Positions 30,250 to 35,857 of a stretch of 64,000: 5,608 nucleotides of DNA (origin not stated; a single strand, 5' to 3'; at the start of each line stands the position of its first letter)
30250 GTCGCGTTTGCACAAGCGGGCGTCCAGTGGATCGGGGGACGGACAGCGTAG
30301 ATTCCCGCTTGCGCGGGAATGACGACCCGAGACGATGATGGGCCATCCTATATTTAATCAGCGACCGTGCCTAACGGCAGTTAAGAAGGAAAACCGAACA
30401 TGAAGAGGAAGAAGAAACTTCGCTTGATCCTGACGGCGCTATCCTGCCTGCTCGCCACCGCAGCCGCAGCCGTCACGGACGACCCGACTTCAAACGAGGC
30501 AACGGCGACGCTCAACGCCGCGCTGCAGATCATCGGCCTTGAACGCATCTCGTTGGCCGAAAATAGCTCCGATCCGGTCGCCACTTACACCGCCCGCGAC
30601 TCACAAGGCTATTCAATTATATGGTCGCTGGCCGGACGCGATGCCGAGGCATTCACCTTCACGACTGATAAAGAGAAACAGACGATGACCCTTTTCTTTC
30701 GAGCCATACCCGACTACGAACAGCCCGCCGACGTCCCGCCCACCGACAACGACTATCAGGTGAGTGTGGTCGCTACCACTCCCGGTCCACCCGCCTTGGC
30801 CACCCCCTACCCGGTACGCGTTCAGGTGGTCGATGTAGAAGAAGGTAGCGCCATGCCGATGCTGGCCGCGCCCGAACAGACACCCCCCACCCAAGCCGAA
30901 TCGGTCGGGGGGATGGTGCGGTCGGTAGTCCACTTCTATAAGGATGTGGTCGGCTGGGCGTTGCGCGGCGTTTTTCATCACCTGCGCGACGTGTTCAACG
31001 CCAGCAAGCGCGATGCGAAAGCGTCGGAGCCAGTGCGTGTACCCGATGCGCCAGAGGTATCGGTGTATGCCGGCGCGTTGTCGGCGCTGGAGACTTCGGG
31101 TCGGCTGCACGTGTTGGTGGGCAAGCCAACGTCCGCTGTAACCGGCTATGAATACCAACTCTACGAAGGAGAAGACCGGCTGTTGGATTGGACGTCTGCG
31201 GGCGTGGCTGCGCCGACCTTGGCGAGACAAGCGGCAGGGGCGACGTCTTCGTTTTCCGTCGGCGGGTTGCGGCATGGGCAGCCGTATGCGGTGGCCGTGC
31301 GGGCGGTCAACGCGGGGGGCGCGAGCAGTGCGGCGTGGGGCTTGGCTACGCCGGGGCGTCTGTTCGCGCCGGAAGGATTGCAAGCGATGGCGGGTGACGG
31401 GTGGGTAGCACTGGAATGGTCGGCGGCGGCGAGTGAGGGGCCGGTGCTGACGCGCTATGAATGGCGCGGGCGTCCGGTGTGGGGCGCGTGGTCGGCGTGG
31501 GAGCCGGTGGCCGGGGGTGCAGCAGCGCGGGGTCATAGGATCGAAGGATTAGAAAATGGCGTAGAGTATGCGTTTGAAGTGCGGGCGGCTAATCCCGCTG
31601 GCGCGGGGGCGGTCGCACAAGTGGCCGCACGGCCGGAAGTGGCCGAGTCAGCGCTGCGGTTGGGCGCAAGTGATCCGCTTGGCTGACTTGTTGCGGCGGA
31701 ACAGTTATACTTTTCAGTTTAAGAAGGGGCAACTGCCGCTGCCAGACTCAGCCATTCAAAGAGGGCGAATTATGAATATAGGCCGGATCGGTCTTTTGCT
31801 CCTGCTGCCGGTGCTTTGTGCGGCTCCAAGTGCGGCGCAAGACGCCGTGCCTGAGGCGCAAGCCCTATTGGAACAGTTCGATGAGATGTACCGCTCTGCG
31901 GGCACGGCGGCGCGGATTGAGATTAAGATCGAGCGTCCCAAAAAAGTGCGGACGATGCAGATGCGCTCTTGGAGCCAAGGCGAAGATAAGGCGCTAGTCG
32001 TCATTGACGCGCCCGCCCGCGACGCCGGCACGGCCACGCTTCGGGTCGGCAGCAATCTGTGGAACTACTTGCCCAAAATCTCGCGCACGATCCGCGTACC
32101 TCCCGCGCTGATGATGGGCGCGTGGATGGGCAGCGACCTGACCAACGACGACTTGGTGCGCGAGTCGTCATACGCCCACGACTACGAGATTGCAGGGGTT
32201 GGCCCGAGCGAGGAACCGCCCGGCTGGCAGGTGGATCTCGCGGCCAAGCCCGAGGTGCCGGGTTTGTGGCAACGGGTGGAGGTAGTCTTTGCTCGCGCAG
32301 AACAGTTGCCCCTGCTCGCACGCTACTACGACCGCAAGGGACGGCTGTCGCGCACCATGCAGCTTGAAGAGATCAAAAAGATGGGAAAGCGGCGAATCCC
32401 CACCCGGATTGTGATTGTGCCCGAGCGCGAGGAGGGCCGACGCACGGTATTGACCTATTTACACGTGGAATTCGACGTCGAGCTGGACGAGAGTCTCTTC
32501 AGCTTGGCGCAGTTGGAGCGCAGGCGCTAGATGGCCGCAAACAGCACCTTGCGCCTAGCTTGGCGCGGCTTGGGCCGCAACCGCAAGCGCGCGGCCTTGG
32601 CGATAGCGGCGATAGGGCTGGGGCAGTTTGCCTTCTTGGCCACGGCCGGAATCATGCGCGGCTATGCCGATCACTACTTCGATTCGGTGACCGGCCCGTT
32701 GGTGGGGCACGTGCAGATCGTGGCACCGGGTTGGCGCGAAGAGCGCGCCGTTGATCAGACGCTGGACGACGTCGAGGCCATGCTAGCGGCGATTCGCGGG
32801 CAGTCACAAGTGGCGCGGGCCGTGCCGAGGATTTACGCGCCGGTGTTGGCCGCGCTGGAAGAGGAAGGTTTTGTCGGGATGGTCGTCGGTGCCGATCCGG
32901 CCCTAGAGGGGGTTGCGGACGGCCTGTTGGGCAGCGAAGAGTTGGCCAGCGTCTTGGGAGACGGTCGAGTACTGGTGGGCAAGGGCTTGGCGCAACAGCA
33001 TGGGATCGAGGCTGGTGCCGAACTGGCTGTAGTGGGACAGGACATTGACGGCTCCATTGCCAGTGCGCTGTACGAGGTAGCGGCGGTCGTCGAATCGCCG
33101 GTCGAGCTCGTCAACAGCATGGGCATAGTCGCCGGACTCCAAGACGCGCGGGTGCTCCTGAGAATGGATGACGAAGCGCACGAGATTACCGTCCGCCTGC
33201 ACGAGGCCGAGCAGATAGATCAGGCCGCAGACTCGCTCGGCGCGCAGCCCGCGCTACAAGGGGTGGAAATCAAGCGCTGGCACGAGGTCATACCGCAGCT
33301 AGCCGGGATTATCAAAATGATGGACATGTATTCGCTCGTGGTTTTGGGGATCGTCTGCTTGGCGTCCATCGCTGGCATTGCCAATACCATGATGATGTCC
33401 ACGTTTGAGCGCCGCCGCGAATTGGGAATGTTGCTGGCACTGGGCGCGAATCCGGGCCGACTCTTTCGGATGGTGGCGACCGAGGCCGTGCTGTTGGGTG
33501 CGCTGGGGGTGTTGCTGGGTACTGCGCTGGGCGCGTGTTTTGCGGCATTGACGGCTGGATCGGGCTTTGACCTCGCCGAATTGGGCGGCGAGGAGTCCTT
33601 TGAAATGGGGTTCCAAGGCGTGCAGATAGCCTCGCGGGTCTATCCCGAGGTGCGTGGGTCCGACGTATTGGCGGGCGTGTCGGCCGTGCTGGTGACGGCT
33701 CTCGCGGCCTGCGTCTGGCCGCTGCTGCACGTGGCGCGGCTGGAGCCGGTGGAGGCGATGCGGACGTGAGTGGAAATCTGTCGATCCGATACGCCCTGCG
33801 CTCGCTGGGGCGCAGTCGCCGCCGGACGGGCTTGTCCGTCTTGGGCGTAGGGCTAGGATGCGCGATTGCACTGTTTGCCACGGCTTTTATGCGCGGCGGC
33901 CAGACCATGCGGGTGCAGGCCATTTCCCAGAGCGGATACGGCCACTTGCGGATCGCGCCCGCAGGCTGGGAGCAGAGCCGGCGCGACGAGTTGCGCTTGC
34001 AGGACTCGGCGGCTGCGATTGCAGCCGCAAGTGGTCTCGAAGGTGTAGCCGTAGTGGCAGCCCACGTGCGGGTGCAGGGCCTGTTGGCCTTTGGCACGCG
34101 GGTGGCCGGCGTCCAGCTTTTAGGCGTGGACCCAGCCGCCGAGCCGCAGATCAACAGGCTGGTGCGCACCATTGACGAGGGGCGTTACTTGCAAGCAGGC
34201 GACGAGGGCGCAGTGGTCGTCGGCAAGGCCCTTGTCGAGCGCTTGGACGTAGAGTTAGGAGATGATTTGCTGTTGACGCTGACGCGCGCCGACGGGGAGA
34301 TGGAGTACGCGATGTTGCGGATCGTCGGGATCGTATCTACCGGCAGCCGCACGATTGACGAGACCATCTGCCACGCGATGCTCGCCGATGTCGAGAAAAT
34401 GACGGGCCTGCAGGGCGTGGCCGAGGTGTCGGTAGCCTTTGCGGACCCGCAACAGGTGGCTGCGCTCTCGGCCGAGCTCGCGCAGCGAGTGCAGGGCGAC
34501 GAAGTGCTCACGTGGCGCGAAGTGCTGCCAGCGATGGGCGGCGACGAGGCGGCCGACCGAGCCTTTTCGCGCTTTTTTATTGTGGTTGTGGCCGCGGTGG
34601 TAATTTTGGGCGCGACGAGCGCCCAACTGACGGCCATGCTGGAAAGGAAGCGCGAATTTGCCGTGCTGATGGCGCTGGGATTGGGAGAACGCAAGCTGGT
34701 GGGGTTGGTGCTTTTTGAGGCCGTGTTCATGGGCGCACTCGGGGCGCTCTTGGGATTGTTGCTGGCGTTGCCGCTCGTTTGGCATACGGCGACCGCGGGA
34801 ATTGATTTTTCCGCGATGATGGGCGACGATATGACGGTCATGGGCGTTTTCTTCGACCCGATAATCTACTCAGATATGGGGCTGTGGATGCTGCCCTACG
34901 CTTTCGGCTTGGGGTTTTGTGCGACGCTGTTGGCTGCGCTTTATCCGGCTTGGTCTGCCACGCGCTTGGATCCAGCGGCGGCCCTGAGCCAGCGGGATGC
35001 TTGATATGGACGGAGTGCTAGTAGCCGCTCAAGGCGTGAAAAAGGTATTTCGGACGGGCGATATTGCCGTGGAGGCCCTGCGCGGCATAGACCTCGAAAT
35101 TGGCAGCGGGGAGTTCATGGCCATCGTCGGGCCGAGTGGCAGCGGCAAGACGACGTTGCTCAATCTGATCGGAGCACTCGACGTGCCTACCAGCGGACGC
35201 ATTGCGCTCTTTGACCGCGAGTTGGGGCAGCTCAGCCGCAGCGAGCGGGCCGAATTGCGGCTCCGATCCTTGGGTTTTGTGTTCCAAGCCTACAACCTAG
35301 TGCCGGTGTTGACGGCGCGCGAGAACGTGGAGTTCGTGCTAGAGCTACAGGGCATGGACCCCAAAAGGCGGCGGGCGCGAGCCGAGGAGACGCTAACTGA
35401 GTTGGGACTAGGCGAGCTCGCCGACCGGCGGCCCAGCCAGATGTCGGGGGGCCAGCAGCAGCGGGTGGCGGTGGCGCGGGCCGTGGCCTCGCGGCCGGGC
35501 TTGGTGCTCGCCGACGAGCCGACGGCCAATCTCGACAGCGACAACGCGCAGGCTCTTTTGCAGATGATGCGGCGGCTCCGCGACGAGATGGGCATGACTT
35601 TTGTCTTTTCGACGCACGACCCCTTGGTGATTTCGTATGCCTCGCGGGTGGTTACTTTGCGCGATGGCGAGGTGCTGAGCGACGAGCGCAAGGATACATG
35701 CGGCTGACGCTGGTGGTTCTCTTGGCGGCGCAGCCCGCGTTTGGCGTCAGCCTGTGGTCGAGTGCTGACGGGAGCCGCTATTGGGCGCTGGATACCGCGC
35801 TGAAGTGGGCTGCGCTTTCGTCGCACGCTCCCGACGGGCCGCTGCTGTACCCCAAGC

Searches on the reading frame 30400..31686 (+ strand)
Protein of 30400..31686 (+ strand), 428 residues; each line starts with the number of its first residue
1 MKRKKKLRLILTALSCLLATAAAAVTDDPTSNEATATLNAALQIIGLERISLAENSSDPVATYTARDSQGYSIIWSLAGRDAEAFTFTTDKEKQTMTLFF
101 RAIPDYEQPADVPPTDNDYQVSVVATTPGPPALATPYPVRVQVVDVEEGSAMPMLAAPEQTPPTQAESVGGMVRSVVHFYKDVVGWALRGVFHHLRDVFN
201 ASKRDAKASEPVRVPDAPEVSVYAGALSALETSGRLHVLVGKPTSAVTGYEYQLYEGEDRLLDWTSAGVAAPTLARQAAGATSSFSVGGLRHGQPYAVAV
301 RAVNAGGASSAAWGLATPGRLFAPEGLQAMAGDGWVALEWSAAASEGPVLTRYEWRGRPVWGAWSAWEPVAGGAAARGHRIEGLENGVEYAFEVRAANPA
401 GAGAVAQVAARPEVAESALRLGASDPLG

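Call 23: search_protein_families(library=pfam, proteins=[window:30400-31686:+], max_evalue=0.001)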
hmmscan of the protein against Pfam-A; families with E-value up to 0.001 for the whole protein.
window:30400-31686:+ (428 aa): 2 families
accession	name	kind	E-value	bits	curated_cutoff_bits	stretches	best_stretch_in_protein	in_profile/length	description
PF00041.27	fn3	-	1.6e-10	41.5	25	0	323-404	2-76/84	Fibronectin type III domain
PF25059.1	FN3_DSCAM-DSCAML_C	-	3.2e-05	24.6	39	0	279-317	41-79/89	DSCAM/DSCAML C-terminal Fn3-like domain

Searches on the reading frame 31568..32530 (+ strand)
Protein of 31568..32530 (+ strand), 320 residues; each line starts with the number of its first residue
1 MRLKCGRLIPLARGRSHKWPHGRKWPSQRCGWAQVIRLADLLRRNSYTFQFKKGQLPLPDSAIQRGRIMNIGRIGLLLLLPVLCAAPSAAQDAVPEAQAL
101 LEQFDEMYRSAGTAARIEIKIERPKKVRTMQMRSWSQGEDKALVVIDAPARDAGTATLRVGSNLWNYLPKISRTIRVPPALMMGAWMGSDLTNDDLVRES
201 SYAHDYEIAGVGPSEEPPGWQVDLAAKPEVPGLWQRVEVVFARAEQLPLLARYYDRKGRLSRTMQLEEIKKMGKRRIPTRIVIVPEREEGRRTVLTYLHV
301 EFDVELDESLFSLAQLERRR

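Call 23: search_protein_families(library=pfam, proteins=[window:31568-32530:+], max_evalue=0.001)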
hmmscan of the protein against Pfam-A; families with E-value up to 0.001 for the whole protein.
window:31568-32530:+ (320 aa): 1 family
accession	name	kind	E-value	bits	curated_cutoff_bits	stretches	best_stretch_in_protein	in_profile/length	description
PF17131.11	LolA_like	-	8.2e-42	143.4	30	1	138-318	1-184/184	Outer membrane lipoprotein-sorting protein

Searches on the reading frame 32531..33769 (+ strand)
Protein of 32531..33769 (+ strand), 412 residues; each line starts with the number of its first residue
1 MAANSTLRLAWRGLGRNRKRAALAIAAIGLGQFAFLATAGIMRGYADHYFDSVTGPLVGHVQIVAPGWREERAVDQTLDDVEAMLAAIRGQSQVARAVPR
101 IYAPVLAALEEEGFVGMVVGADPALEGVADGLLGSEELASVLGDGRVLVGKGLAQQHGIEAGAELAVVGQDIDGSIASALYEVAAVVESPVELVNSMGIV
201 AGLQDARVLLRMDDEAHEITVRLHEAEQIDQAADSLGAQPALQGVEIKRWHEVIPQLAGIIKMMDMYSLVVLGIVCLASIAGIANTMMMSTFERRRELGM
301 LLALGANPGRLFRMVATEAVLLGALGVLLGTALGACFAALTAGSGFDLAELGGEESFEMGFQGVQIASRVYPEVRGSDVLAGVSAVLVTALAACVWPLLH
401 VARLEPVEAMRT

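Call 23: search_protein_families(library=pfam, proteins=[window:32531-33769:+], max_evalue=0.001)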
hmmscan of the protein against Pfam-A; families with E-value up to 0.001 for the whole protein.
window:32531-33769:+ (412 aa): 2 families
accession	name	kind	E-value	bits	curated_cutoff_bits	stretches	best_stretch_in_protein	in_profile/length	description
PF02687.27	FtsX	-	2.1e-18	66.9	25.5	1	270-406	2-120/120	FtsX-like permease C-terminal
PF12704.14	MacB_PCD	-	4.1e-11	44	27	1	22-237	2-205/207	MacB-like periplasmic core domain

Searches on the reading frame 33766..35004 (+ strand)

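Call 23: search_protein_families(library=pfam, proteins=[window:33766-35004:+], max_evalue=0.001)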
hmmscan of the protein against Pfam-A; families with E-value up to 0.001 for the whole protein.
window:33766-35004:+ (412 aa): 2 families
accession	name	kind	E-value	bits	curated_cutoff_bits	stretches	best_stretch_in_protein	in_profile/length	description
PF02687.27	FtsX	-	5.2e-16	59.2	25.5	1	270-403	2-120/120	FtsX-like permease C-terminal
PF12704.14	MacB_PCD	-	1.6e-13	51.8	27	1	21-240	1-206/207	MacB-like periplasmic core domain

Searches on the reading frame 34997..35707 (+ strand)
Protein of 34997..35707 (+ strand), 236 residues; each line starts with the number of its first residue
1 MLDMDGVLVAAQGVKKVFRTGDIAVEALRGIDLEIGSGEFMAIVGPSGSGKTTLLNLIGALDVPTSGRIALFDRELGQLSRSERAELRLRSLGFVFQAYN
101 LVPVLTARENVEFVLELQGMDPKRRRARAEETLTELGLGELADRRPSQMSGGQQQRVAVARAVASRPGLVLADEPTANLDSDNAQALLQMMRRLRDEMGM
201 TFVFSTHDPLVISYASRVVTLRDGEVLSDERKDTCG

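Call 23: search_protein_families(library=pfam, proteins=[window:34997-35707:+], max_evalue=0.001)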
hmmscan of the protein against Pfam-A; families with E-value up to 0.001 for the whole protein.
window:34997-35707:+ (236 aa): 5 families
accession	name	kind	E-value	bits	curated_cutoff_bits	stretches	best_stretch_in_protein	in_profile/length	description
PF00005.33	ABC_tran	-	1.8e-34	119.7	25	1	28-177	1-137/137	ABC transporter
PF13304.12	AAA_21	-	9.9e-12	46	27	1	118-213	220-304/304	AAA domain, putative AbiEii toxin, Type IV TA system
PF02463.25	SMC_N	-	3.5e-08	33.6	40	1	123-220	135-210/220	RecF/RecN/SMC N terminal domain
PF13401.12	AAA_22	-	3.3e-05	24.6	27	1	39-205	6-121/130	AAA domain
PF13191.12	AAA_16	-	5.2e-05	24.2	32.6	1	35-196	21-161/167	AAA ATPase domain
